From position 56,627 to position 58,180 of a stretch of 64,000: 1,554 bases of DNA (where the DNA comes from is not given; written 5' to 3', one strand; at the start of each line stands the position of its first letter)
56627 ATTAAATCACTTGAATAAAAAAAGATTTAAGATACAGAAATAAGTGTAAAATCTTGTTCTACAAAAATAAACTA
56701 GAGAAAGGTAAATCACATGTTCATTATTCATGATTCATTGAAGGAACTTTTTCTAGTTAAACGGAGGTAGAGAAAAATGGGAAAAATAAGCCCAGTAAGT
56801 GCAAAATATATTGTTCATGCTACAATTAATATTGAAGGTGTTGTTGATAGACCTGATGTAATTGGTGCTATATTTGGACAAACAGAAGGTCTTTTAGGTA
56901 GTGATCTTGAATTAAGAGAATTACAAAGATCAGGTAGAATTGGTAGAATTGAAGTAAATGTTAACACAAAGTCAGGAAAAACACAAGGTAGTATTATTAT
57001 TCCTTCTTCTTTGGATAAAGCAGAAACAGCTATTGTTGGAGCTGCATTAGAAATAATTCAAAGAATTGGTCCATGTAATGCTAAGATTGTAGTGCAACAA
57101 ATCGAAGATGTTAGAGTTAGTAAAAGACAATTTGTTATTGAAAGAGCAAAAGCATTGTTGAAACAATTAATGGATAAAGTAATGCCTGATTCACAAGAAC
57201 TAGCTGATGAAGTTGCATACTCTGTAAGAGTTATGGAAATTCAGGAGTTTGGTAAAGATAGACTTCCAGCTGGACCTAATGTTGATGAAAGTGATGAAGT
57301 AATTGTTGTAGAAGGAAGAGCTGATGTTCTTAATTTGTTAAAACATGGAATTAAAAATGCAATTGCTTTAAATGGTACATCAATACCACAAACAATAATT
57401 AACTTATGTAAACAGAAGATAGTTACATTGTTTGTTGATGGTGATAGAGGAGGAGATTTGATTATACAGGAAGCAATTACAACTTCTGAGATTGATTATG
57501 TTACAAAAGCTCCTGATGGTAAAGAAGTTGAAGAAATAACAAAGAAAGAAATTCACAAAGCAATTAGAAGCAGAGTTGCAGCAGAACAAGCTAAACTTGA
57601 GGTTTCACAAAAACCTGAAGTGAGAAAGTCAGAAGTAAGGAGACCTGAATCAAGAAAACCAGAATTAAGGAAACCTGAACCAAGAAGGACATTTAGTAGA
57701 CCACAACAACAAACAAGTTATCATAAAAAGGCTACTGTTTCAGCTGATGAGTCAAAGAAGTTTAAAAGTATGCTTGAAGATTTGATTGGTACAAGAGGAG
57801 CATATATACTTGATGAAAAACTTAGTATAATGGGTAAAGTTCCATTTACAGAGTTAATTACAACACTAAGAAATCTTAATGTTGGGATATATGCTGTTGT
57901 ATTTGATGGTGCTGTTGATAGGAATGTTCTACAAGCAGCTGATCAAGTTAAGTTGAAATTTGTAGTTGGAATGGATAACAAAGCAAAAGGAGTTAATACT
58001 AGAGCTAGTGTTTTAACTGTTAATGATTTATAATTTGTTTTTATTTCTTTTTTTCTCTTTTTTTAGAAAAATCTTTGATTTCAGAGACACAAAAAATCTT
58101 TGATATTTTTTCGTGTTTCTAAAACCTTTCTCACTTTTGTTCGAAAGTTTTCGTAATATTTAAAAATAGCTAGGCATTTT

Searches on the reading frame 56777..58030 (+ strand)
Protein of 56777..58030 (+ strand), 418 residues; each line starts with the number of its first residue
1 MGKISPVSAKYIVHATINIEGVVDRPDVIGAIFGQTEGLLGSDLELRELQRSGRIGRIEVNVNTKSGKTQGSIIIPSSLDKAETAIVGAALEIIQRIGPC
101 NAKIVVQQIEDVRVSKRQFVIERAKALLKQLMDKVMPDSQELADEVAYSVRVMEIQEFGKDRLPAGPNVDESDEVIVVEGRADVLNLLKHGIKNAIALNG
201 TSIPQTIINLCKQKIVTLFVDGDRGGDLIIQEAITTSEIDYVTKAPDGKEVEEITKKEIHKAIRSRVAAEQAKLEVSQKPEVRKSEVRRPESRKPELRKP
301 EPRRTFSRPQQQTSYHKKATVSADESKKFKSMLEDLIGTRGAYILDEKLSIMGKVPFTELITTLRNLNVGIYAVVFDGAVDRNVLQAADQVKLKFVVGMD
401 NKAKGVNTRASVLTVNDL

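Call 72: search_protein_families(library=pfam, proteins=[window:56777-58030:+], max_evalue=0.00001)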
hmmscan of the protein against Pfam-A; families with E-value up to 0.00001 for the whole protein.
window:56777-58030:+ (418 aa): 3 families
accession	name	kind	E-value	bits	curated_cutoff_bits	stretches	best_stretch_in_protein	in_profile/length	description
PF13662.12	Toprim_4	-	9.4e-11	42.2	25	1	173-235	1-72/85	Toprim domain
PF13155.12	Toprim_2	-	1.9e-08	35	22.1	1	176-251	1-84/88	Toprim-like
PF01751.28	Toprim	-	1.5e-07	31.9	23.1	1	174-252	1-94/96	Toprim domain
